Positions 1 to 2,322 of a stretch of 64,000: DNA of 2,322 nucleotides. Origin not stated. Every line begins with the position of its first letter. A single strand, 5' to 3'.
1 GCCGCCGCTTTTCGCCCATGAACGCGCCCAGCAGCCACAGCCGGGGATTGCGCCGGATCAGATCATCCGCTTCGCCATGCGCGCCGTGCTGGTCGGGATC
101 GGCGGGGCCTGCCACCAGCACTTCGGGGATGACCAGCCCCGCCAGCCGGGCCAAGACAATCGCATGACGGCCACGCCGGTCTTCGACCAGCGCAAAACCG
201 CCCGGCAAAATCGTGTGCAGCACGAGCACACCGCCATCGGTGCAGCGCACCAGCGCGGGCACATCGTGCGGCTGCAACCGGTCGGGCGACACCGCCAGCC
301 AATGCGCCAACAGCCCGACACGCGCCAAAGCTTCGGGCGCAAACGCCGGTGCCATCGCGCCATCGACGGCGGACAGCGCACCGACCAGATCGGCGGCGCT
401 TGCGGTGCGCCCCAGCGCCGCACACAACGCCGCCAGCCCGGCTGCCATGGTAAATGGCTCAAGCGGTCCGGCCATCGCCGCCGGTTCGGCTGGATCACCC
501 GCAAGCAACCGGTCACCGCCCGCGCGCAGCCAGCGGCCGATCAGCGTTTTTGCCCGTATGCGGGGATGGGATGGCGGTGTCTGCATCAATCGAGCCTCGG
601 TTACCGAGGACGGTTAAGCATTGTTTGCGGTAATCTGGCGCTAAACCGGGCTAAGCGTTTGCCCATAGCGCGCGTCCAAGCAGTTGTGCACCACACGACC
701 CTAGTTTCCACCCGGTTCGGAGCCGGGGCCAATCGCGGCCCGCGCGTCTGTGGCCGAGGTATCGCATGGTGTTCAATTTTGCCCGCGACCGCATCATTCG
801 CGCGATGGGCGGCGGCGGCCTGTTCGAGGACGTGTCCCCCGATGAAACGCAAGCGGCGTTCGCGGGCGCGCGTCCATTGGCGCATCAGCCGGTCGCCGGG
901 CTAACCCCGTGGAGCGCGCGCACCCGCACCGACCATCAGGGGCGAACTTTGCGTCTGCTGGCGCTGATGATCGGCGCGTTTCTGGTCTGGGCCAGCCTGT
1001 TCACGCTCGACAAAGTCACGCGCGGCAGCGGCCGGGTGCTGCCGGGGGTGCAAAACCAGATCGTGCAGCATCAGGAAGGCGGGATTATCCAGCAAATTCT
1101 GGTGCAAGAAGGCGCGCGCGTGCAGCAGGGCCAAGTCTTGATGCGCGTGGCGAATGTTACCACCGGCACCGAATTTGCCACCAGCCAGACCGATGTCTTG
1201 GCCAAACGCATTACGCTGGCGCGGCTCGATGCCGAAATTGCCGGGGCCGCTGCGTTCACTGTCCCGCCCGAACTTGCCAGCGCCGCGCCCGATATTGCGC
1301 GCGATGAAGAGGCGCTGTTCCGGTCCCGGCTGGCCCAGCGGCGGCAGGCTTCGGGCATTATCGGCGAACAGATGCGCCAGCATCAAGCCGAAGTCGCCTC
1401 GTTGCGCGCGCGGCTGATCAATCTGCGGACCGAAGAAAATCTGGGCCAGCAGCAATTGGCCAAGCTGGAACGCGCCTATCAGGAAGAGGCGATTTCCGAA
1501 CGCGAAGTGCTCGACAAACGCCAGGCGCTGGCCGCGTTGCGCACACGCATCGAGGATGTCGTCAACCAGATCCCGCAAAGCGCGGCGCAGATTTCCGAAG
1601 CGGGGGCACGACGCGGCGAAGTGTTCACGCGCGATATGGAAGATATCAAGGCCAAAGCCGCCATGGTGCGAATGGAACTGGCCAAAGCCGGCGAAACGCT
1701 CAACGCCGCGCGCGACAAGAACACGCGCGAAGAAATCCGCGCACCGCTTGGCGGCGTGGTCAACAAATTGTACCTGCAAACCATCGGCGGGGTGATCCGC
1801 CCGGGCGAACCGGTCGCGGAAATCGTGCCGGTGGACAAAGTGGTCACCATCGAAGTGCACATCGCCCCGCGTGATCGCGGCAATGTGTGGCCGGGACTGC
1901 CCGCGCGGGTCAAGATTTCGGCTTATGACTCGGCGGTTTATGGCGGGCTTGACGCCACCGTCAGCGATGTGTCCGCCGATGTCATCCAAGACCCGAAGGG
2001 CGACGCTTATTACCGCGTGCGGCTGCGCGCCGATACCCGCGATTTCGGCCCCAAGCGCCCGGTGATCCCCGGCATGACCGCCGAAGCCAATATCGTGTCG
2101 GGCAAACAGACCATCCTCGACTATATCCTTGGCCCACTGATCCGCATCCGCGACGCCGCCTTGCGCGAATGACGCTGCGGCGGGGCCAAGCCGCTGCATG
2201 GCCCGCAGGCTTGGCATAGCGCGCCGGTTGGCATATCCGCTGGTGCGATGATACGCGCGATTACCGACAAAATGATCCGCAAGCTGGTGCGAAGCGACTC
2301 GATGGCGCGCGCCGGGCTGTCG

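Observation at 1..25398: Candidate system: T1SS, 6059-aa RTX protein and a dedicated cytoplasmic GT4 (a possibly glycosylated giant surface protein)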

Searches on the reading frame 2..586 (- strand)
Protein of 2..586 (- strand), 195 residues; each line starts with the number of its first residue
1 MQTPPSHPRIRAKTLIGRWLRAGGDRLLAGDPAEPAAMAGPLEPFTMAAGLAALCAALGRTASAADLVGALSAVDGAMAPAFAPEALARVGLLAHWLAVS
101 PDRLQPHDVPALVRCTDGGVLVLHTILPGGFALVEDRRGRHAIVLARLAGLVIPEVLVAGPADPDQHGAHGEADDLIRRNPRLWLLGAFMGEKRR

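Call 15: search_protein_families(library=pfam, proteins=[window:2-586:-], max_evalue=0.01)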
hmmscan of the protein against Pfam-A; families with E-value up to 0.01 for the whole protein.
window:2-586:- (195 aa): 0 families

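Call 16: search_protein_families(library=ncbifam, proteins=[window:2-586:-], max_evalue=0.01)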
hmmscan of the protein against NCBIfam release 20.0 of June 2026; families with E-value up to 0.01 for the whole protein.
window:2-586:- (195 aa): 1 family
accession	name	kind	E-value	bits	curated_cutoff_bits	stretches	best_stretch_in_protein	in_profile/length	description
TIGR03375.1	type_I_sec_LssB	subfamily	2.4e-06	26.1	693.1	1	48-190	4-145/696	type I secretion system permease/ATPase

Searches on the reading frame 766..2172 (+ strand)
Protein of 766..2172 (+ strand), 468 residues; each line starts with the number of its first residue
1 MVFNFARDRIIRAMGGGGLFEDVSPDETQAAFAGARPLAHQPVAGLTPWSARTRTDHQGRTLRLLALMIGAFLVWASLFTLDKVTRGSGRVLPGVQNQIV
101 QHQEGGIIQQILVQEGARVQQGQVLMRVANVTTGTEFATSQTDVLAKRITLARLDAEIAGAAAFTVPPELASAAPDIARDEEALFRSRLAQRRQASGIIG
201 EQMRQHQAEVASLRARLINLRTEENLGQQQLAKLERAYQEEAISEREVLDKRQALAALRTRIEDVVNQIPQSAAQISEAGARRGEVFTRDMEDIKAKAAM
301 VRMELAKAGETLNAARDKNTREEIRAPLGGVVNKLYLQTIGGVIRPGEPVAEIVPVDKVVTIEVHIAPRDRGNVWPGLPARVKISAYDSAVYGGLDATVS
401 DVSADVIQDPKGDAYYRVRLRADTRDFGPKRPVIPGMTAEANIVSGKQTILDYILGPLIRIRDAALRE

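Call 15: search_protein_families(library=pfam, proteins=[window:766-2172:+], max_evalue=0.01)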
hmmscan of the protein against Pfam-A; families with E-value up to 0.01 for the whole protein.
window:766-2172:+ (468 aa): 4 families
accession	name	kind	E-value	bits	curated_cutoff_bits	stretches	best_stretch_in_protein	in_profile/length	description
PF13437.12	HlyD_3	-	3.5e-17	63.5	22.2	1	324-426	2-97/106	HlyD family secretion protein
PF16576.10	HlyD_D23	-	2.8e-08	33.7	30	1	295-394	78-179/214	Barrel-sandwich domain of CusB or HlyD membrane-fusion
PF00364.28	Biotin_lipoyl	-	0.0012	19.1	22.1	1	100-127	45-72/73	Biotin-requiring enzyme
PF13533.13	Biotin_lipoyl_2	-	0.0013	19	29.8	1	105-127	8-30/32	Biotin-lipoyl like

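Call 16: search_protein_families(library=ncbifam, proteins=[window:766-2172:+], max_evalue=0.01)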
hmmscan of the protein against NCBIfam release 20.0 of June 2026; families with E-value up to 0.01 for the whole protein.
window:766-2172:+ (468 aa): 12 families
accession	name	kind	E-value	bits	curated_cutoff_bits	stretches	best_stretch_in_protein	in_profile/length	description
TIGR01843.1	type_I_hlyD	subfamily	8e-102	341.3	208.65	1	63-468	9-421/422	HlyD family type I secretion periplasmic adaptor subunit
TIGR00998.1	8a0101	subfamily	4.8e-14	52.1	390.8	1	64-394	11-276/334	EmrA/EmrK family multidrug efflux transporter periplasmic adaptor subunit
TIGR01730.1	RND_mfp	subfamily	7.3e-13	48.2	94.9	2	289-447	102-248/322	efflux RND transporter periplasmic adaptor subunit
TIGR02971.1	heterocyst_DevB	subfamily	1.4e-10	41.1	129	1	175-403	57-283/327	ABC exporter membrane fusion protein, DevB family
TIGR03794.1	NHLM_micro_HlyD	equivalog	3.7e-09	36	156.2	1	65-404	26-338/421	NHLP bacteriocin system secretion protein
NF033930.1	pneumo_PspA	exception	0.00048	19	850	1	132-319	177-353/659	pneumococcal surface protein A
TIGR02169.1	SMC_prok_A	equivalog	0.0005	17.9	729.4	1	187-318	372-499/1165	chromosome segregation protein SMC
NF004173.0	PRK05641.1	equivalog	0.00053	20.6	199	0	95-151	82-137/153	putative acetyl-CoA carboxylase biotin carboxyl carrier protein subunit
NF007850.1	PRK10559.1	equivalog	0.0012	18.1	400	0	291-396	117-220/303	p-hydroxybenzoic acid efflux pump subunit AaeA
NF045487.1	ASRP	equivalog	0.0058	15.3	300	1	190-322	351-478/593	archaea-specific SMC-related protein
NF006761.0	PRK09282.1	domain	0.0068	14.9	402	0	100-129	561-590/591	pyruvate carboxylase subunit B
TIGR02168.1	SMC_prok_B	equivalog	0.0099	13.6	567.35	0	182-319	668-800/1181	chromosome segregation protein SMC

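Call 20: find_encoding_contigs(protein=window:766-2172:+, flank=10000, max_places=4)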
Protein window:766-2172:+ (468 aa): 4 contigs read that carry it; 2 places shown.
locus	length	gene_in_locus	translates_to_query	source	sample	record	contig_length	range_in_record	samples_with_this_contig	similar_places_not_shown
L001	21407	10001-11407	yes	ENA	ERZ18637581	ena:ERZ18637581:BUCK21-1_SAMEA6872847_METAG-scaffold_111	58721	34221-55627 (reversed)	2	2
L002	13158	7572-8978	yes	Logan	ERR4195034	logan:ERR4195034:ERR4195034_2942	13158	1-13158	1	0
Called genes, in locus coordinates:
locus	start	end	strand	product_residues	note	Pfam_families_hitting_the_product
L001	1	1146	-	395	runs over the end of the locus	PF02746:MR_MLE_N, PF13378:MR_MLE_C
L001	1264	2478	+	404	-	PF00890:FAD_binding_2 (weak), PF01266:DAO (faint), PF03486:HI0933_like, PF07992:Pyr_redox_2 (weak), PF22780:HI0933_like_1st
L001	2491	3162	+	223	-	PF01564:Spermine_synth (weak)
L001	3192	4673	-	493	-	PF02321:OEP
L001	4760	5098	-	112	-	PF07238:PilZ (weak)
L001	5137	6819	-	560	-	-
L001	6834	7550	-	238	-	-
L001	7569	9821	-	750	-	PF00664:ABC_membrane, PF00005:ABC_tran, PF13304:AAA_21 (faint)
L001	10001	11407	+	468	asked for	PF25919:BSH_CusB (faint), PF25994:HH_AprE, PF26002:Beta-barrel_AprE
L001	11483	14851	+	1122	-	PF00176:SNF2-rel_dom, PF04851:ResIII (weak), PF00270:DEAD, PF00271:Helicase_C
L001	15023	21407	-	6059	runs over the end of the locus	-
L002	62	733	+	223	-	PF01564:Spermine_synth (weak)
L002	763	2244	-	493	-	PF02321:OEP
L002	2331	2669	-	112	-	PF07238:PilZ (weak)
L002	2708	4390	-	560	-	-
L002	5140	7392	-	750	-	PF00664:ABC_membrane, PF00005:ABC_tran, PF13304:AAA_21 (faint)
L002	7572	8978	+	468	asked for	PF25919:BSH_CusB (faint), PF25994:HH_AprE, PF26002:Beta-barrel_AprE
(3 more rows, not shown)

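Call 21: search_protein_families(library=pfam, proteins=[L001:7569-9821:-, L001:6834-7550:-, L001:5137-6819:-, L001:4760-5098:-, L001:3192-4673:-], max_evalue=0.1)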
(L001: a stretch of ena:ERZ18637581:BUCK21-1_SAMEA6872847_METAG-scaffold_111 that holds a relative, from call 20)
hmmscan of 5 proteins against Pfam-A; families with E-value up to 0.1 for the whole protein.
L001:7569-9821:- (750 aa): 11 families
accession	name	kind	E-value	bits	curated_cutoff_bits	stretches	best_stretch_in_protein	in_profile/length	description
PF00005.33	ABC_tran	-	2.4e-31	109.6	25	1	528-677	1-137/137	ABC transporter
PF00664.28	ABC_membrane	-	2.9e-15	57.1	28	1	201-463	6-272/274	ABC transporter transmembrane region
PF13304.12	AAA_21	-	2e-08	35.1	27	2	649-711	238-304/304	AAA domain, putative AbiEii toxin, Type IV TA system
PF02463.25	SMC_N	-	0.00013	21.9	40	1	635-717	123-209/220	RecF/RecN/SMC N terminal domain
PF13555.12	AAA_29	-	0.00028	21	27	1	531-565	15-49/61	P-loop containing region of AAA domain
PF13191.12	AAA_16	-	0.0014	19.6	32.6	1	539-612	25-103/167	AAA ATPase domain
PF01078.27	Mg_chelatase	-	0.01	15.7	20.3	1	527-581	11-65/207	Magnesium chelatase, subunit ChlI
PF13401.12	AAA_22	-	0.027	15.2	27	1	542-583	9-33/130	AAA domain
PF20703.3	nSTAND1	-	0.03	14.4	27.1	1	539-566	34-59/379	Novel STAND NTPase 1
PF03193.22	RsgA_GTPase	-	0.055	13.7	30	0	539-560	107-128/174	RsgA GTPase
PF01926.29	MMR_HSR1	-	0.075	13.6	21.9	0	540-560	1-21/113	50S ribosome-binding GTPase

L001:6834-7550:- (238 aa): 2 families
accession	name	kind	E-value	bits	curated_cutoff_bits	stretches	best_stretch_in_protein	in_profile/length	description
PF00691.25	OmpA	-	0.021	15.6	27.2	1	157-218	16-77/98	OmpA family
PF03023.19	MurJ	-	0.029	13.4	27.4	1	11-49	268-306/451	Lipid II flippase MurJ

L001:5137-6819:- (560 aa): 1 family
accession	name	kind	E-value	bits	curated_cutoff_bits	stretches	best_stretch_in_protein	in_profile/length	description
PF01618.21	MotA_ExbB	-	0.00015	21.9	22.9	1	116-174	21-79/127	MotA/TolQ/ExbB proton channel family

L001:4760-5098:- (112 aa): 1 family
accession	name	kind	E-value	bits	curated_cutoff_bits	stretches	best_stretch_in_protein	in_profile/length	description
PF07238.19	PilZ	-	4.2e-07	30.7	22.5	1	15-102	3-95/102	PilZ domain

L001:3192-4673:- (493 aa): 1 family
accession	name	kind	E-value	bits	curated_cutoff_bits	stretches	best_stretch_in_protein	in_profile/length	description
PF02321.23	OEP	-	5.5e-54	183.3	22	2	86-266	7-187/187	Outer membrane efflux protein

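Call 22: search_protein_families(library=ncbifam, proteins=[L001:7569-9821:-, L001:6834-7550:-, L001:5137-6819:-, L001:4760-5098:-, L001:3192-4673:-], max_evalue=0.1)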
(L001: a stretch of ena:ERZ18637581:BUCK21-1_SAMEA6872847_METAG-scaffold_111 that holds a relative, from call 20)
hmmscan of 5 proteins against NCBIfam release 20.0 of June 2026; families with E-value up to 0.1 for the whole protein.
L001:7569-9821:- (750 aa): 191 families (the best 25 are shown)
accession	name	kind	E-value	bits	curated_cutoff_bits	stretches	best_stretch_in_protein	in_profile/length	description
TIGR03375.1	type_I_sec_LssB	subfamily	5.4e-174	580.2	693.1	1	48-740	4-695/696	type I secretion system permease/ATPase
TIGR01846.1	type_I_sec_HlyB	subfamily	1.4e-81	274.8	725.55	1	86-730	40-675/694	type I secretion system permease/ATPase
TIGR01842.1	type_I_sec_PrtD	subfamily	3e-76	257.1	510.15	1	193-735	5-542/544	type I secretion system permease/ATPase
TIGR03796.1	NHLM_micro_ABC1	equivalog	1.1e-70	238.7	853.3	1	185-726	145-691/710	NHLP family bacteriocin export ABC transporter peptidase/permease/ATPase subunit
TIGR03797.1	NHLM_micro_ABC2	equivalog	2.4e-69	234.6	709.4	1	188-726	130-664/686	NHLP bacteriocin export ABC transporter permease/ATPase subunit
TIGR02203.1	MsbA_lipidA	equivalog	2.6e-69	234.2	602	1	213-734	33-556/572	lipid A export permease/ATP-binding protein MsbA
TIGR02868.1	CydC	equivalog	1.1e-63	215.7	329.05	1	317-707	138-530/530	thiol reductant ABC exporter subunit CydC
TIGR02857.1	CydD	equivalog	3.8e-61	207.6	435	1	196-718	5-528/529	thiol reductant ABC exporter subunit CydD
TIGR02204.1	MsbA_rel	hypoth_equivalog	3.2e-60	204.4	780.4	1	183-729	6-557/576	ABC transporter, permease/ATP-binding protein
NF045513.1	HepA_fam_ABC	equivalog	2.1e-59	201.5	725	1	230-726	91-588/610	heterocyst formation ABC transporter subunit HepA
TIGR00958.1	3a01208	subfamily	1.2e-58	199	874.6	1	180-726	146-693/711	antigen peptide transporter 2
NF010178.0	PRK13657.1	equivalog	2e-58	198.2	733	1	429-726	253-549/588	glucan ABC transporter ATP-binding protein/ permease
NF008364.0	PRK11160.1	equivalog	3.2e-55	187.8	630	1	350-734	176-562/575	heme ABC transporter ATP-binding protein/permease CydC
TIGR01193.1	bacteriocin_ABC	subfamily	6.7e-54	183.5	523.85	1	191-732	153-694/708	peptide cleavage/export ABC transporter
NF052233.1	CphA_assoc_ABC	equivalog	4.2e-50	170.9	880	1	229-733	225-729/766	cyanophycin metabolism-associated ABC transporter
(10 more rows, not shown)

L001:6834-7550:- (238 aa): 9 families
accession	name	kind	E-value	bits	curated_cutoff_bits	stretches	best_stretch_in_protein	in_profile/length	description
NF006543.0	PRK09039.1-2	equivalog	4.1e-07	30.1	305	1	8-48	12-52/350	peptidoglycan -binding protein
NF006545.0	PRK09039.1-4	equivalog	1.5e-05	24.8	372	1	6-46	9-49/342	peptidoglycan -binding protein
NF006546.0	PRK09039.1-5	equivalog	3.3e-05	23.4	615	1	9-47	12-50/343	peptidoglycan -binding protein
NF006544.0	PRK09039.1-3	equivalog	7.2e-05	22.5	362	1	7-45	10-48/343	peptidoglycan -binding protein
NF006542.0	PRK09039.1-1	equivalog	0.0003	19.9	388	1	9-48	12-51/627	peptidoglycan -binding protein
NF041788.1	anti-phage_ZorB1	equivalog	0.0067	15.9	400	1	6-50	14-55/243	type I Zorya anti-phage system protein ZorB1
NF053613.1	OMP_toxin_LptF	equivalog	0.022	14.4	400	1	116-218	119-218/256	lipotoxin F family OmpA-related lipoprotein LptF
TIGR02982.1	heterocyst_DevA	subfamily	0.046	13.3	295.8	1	181-215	138-172/220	ABC exporter ATP-binding subunit, DevA family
TIGR00821.1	EII-GUT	subfamily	0.06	13.2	166.3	1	15-55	22-62/181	glucitol/sorbitol-specific PTS transporter subunit IIC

L001:5137-6819:- (560 aa): 2 families
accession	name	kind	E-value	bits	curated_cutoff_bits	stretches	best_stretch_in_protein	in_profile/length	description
NF047515.1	SpiroCoCo_C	equivalog_domain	0.009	15.2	125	1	272-352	68-148/313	SpiroCoCo family coiled-coil protein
NF033915.0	antiphage_ZorA_2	subfamily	0.05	12.7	100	0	148-243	112-197/383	anti-phage ZorAB system protein ZorA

L001:4760-5098:- (112 aa): 0 families

L001:3192-4673:- (493 aa): 9 families
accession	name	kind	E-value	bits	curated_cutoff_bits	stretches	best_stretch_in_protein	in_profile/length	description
TIGR01844.1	type_I_sec_TolC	subfamily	1.9e-72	244.6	225.15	1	78-472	3-400/414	TolC family outer membrane protein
NF007002.0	PRK09465.1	equivalog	4.8e-26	91.3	495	1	86-449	32-403/460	outer membrane channel protein TolC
TIGR01845.1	outer_NodT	subfamily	7.6e-18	64.6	210.05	1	83-470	62-458/460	efflux transporter outer membrane subunit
NF052390.1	efflux_OMP_AbuO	equivalog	1.7e-14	53.4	700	1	186-454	142-415/447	multidrug efflux outer membrane protein AbuO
NF007347.1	PRK09837.1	subfamily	9.8e-06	24.7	598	1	82-470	66-456/461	Cu(I)/Ag(I) efflux RND transporter outer membrane protein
NF045679.1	DiMtlExpIhpA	equivalog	0.00019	20.3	650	1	141-451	89-394/424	divalent metal ion exporter subunit IhpA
NF047721.1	ToxDrgExpTdeA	equivalog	0.00036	19.6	550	1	89-257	275-441/455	toxin/drug exporter TdeA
NF033142.1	efflux_OM_AdeC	exception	0.0052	15.4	975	1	166-267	150-251/465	multidrug efflux RND transporter AdeABC outer membrane channel subunit AdeC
NF033143.1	efflux_OM_AdeK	equivalog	0.022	13.5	900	1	111-266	95-250/480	multidrug efflux RND transporter AdeIJK outer membrane channel subunit AdeK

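Call 53: search_protein_families(library=padloc, proteins=[L001:6834-7550:-, L001:5137-6819:-, L001:4760-5098:-], max_evalue=0.01)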
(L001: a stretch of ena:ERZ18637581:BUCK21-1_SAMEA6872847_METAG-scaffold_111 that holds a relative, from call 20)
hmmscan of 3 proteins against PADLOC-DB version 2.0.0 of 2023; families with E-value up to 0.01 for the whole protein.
L001:6834-7550:- (238 aa): 1 family
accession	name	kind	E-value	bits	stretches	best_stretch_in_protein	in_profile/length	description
PDLC00611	ZorB1|ZorB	-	0.0023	15.6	1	4-52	12-57/240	MotB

L001:5137-6819:- (560 aa): 4 families
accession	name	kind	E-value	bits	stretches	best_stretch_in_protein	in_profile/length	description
PDLC00595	ZorA1|ZorA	-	3.2e-07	27.5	1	142-379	136-347/487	MotA/ExbB/TolQ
PDLC00597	ZorA1|ZorA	-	5.8e-07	26.6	1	141-303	105-248/683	MotA/ExbB/TolQ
PDLC00647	ZorA3|ZorA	-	0.00015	18.4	1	146-222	113-181/780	MotA/ExbB/TolQ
PDLC00648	ZorA3|ZorA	-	0.0006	16.7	1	146-221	107-174/692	MotA/ExbB/TolQ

L001:4760-5098:- (112 aa): 0 families
